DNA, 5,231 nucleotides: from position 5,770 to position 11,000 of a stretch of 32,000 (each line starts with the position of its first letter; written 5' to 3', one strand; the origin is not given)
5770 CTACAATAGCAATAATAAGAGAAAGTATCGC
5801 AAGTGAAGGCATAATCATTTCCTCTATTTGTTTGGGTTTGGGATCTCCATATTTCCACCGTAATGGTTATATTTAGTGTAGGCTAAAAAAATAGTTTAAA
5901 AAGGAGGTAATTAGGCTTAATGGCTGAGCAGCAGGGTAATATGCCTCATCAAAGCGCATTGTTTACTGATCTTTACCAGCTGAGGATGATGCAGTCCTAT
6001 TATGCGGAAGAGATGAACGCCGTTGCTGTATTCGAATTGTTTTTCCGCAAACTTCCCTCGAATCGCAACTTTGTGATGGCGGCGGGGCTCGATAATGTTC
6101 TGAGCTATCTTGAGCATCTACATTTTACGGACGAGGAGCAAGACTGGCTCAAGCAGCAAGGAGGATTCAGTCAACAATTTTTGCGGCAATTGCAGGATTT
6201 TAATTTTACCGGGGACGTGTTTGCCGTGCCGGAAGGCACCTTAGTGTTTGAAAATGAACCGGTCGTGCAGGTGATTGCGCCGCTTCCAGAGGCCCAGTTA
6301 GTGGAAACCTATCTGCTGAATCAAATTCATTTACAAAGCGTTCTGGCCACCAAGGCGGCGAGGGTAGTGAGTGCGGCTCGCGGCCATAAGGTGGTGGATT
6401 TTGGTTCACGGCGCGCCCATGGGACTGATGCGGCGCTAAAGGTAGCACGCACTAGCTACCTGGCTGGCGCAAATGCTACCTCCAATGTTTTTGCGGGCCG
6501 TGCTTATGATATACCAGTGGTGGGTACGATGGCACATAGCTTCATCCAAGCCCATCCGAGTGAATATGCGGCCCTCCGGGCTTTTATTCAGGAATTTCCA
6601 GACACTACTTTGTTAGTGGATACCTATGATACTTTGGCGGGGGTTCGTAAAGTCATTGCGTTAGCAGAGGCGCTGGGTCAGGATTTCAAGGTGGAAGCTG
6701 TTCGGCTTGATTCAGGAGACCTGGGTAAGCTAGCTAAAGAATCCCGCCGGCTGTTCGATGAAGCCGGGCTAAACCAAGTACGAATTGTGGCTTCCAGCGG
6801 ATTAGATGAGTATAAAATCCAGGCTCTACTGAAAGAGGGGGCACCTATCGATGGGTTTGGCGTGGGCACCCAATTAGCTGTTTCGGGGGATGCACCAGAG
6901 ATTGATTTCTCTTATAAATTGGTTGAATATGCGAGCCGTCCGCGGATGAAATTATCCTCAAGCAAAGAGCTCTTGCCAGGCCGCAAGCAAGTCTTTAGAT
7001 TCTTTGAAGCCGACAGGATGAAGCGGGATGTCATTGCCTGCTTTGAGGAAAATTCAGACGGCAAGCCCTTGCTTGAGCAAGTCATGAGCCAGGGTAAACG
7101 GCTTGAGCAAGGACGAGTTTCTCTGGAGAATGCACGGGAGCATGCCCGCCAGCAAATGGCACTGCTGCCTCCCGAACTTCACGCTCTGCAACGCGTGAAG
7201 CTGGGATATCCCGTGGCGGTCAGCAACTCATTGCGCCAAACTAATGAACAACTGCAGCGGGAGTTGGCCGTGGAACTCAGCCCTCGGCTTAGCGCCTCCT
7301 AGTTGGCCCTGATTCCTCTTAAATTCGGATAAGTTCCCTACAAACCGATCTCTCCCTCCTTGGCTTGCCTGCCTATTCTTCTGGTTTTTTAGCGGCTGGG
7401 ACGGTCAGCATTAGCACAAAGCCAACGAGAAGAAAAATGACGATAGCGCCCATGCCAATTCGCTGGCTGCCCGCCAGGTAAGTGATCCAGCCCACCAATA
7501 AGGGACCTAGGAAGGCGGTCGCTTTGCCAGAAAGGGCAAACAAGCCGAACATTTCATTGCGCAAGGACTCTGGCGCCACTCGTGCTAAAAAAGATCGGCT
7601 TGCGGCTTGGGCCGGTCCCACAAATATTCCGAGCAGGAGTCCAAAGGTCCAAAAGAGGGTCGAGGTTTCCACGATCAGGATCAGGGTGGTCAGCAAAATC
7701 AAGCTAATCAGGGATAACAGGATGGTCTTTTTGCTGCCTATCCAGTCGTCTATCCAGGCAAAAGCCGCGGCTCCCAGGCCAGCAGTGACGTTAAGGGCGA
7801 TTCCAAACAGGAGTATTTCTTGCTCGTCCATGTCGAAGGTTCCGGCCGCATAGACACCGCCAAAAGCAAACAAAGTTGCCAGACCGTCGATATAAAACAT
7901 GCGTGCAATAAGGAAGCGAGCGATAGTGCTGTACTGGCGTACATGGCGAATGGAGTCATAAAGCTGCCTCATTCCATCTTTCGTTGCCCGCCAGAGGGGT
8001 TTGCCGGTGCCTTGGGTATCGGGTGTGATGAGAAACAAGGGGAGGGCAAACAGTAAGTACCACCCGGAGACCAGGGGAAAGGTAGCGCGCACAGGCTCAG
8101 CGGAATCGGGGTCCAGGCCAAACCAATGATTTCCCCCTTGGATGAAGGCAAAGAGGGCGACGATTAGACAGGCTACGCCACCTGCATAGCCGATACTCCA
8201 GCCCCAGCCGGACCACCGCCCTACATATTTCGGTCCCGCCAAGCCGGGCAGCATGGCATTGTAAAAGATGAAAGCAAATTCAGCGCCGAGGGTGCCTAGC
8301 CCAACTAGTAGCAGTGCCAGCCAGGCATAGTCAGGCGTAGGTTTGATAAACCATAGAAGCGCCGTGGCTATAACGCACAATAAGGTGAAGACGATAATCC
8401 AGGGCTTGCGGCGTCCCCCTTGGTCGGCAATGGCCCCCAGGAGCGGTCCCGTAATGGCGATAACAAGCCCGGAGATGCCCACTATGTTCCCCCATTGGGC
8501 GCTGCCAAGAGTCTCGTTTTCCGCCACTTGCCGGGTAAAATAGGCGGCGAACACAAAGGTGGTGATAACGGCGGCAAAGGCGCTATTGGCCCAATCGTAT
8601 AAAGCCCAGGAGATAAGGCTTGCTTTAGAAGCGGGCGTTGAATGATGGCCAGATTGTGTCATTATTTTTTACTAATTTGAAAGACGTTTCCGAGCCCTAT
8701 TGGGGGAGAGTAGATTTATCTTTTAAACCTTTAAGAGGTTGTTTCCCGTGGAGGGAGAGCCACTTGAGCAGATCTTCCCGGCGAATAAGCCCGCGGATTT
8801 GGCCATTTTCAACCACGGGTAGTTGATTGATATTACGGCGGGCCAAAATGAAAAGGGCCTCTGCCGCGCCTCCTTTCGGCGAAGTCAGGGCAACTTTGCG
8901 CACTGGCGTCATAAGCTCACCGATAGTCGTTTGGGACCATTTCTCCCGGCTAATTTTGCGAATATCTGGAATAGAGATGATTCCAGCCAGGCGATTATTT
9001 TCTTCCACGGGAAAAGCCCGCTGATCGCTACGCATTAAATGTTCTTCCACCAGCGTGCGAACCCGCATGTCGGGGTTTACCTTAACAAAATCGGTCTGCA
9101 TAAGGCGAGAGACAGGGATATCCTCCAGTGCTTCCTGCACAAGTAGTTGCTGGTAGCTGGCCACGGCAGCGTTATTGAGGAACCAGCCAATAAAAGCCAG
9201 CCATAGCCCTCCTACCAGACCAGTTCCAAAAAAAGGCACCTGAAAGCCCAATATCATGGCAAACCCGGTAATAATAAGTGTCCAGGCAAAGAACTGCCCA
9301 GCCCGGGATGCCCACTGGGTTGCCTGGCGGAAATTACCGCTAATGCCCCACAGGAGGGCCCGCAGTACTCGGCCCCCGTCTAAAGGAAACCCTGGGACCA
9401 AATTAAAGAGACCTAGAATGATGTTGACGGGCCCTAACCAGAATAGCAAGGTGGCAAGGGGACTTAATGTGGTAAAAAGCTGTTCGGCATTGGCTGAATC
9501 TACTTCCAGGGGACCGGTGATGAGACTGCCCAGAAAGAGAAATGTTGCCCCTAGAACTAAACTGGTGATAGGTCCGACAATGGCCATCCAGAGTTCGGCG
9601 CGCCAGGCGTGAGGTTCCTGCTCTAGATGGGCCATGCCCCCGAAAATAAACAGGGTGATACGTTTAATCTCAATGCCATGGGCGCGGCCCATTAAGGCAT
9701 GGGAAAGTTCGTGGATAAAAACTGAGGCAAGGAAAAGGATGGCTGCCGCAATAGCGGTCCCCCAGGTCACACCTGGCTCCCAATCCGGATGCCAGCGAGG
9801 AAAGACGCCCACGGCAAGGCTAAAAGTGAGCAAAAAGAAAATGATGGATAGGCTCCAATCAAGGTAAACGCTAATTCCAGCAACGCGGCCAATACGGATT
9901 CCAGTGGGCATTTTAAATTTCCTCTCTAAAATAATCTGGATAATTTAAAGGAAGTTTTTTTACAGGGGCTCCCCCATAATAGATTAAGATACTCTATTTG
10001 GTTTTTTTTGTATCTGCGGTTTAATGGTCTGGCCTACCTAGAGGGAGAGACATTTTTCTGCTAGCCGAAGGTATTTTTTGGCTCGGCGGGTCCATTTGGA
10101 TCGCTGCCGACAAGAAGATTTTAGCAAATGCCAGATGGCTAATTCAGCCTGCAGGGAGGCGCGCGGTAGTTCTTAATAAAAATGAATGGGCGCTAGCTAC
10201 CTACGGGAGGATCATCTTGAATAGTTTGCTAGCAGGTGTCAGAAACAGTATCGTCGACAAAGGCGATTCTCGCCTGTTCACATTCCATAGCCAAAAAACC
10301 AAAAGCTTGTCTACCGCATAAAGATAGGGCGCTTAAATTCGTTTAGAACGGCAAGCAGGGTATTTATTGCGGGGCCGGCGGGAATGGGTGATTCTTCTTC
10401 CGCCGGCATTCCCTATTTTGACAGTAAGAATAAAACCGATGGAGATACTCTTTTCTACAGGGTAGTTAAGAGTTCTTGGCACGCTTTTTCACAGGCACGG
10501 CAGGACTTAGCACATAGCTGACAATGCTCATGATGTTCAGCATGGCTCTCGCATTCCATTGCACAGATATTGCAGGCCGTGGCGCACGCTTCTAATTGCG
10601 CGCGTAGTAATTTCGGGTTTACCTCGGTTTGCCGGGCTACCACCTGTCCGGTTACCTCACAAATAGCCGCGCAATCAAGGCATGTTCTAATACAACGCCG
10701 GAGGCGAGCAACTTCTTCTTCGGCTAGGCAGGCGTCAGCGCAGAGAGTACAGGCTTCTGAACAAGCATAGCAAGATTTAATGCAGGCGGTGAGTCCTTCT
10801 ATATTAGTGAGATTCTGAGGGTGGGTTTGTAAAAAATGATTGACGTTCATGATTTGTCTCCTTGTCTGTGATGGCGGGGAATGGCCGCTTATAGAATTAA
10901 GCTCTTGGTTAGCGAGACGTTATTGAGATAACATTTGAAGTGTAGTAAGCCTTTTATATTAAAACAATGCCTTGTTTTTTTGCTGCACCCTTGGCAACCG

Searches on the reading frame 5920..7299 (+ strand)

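Call 3: search_protein_families(library=pfam, proteins=[window:5920-7299:+], max_evalue=0.01)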
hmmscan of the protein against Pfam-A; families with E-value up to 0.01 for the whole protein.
window:5920-7299:+ (460 aa): 5 families
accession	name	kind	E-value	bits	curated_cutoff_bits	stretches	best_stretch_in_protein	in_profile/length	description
PF17767.7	NAPRTase_N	-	2.4e-34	118.8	32.6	1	14-136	1-124/125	Nicotinate phosphoribosyltransferase (NAPRTase) N-terminal domain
PF04095.22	NAPRTase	-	5.5e-13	49.7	20.8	1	157-333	2-192/239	Nicotinate phosphoribosyltransferase (NAPRTase) family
PF17956.6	NAPRTase_C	-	1.3e-07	32.5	23.3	1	378-441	49-110/111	Nicotinate phosphoribosyltransferase C-terminal domain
PF01729.25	QRPTase_C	-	3e-05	24.3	23.1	1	143-330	2-166/169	Quinolinate phosphoribosyl transferase, C-terminal domain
PF02749.22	QRPTase_N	-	0.00076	20.1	27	0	99-136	42-78/82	Quinolinate phosphoribosyl transferase, N-terminal domain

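Call 18: search_protein_families(library=ncbifam, proteins=[window:5920-7299:+], max_evalue=0.001)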
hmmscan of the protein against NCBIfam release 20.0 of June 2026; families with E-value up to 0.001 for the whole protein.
window:5920-7299:+ (460 aa): 12 families
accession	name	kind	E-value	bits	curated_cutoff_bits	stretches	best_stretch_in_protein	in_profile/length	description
NF006696.0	PRK09243.1-3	equivalog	1.6e-200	666.6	503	1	3-450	3-448/451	nicotinate phosphoribosyltransferase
NF009131.0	PRK12484.1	equivalog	3.1e-179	596.5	330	1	10-454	4-445/455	nicotinate phosphoribosyltransferase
TIGR01513.1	NAPRTase_put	equivalog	2.2e-157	524.6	297.4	1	13-437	1-451/452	nicotinate phosphoribosyltransferase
NF006695.0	PRK09243.1-2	equivalog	1.2e-138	462.7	469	2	9-381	3-386/480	nicotinate phosphoribosyltransferase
NF006694.0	PRK09243.1-1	equivalog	8.6e-114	380.8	663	1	12-370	7-376/485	nicotinate phosphoribosyltransferase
NF006697.0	PRK09243.1-4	equivalog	1.6e-103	346.9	776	1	13-379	10-386/488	nicotinate phosphoribosyltransferase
NF006698.0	PRK09243.1-5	equivalog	9.1e-102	341.1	531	1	6-432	9-434/440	nicotinate phosphoribosyltransferase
NF006415.0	PRK08662.1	equivalog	4.1e-51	173.9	243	1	97-414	69-376/381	nicotinate phosphoribosyltransferase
NF003704.0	PRK05321.1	subfamily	4.9e-28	98.2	379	1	11-353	11-375/398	nicotinate phosphoribosyltransferase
NF005529.0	PRK07188.1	equivalog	3.2e-21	75.7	378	2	99-264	79-242/358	nicotinate phosphoribosyltransferase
TIGR01514.1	NAPRTase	equivalog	7.2e-20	71.4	269.55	2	146-350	158-379/399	nicotinate phosphoribosyltransferase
NF006629.0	PRK09198.1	equivalog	2.5e-05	23.2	405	1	11-274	6-307/465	nicotinate phosphoribosyltransferase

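Call 19: search_protein_families(library=padloc, proteins=[window:5920-7299:+], max_evalue=0.001)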
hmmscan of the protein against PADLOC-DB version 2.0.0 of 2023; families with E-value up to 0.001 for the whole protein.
window:5920-7299:+ (460 aa): 0 families

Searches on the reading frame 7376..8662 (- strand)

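Call 3: search_protein_families(library=pfam, proteins=[window:7376-8662:-], max_evalue=0.01)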
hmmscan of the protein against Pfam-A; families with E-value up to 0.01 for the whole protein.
window:7376-8662:- (429 aa): 5 families
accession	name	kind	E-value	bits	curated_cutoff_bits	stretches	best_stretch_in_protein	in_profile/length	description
PF11700.14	ATG22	-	1.3e-50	173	24.1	1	61-426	77-477/482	Vacuole effluxer Atg22 like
PF07690.21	MFS_1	-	1.3e-22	80.6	33.4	2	29-331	6-288/347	Major Facilitator Superfamily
PF13347.12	MFS_2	-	2.9e-14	52.9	27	1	46-363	28-343/427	MFS/sugar transport protein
PF00083.30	Sugar_tr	-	7.5e-09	35.4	22.3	2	19-121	11-113/452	Sugar (and other) transporter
PF12832.13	MFS_1_like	-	2.4e-06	27.3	25.2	1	50-164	29-143/373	MFS_1 like family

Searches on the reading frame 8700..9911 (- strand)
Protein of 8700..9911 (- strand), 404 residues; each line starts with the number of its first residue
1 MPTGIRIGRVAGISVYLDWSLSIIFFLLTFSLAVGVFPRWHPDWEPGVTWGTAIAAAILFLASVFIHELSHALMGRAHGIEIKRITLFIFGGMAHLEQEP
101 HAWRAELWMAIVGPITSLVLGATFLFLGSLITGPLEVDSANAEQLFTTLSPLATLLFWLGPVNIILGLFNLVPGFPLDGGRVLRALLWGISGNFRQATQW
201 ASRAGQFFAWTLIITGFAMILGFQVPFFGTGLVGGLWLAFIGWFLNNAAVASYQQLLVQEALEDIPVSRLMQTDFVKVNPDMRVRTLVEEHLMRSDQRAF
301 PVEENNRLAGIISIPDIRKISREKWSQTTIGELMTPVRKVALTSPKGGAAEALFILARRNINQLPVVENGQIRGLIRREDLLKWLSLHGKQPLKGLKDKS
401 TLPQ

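Call 3: search_protein_families(library=pfam, proteins=[window:8700-9911:-], max_evalue=0.01)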
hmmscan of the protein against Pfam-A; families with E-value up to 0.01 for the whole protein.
window:8700-9911:- (404 aa): 3 families
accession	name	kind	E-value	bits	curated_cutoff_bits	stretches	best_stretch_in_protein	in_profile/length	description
PF02163.28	Peptidase_M50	-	2.9e-21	76.3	27.2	2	131-210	134-219/221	Peptidase family M50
PF00571.33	CBS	-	1.5e-18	67.3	24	2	267-320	1-54/57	CBS domain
PF13398.12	Peptidase_M50B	-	9.9e-05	22.6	26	1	58-129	19-90/201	Peptidase M50B-like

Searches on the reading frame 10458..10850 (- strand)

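Call 8: search_protein_families(library=pfam, proteins=[window:10458-10850:-], max_evalue=0.001)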
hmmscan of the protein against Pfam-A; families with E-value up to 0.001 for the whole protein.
window:10458-10850:- (131 aa): 1 family
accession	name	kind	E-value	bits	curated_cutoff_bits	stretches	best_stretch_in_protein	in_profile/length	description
PF03860.21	DUF326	-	5.3e-10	39.3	20.4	1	107-126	1-20/21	Domain of Unknown Function (DUF326)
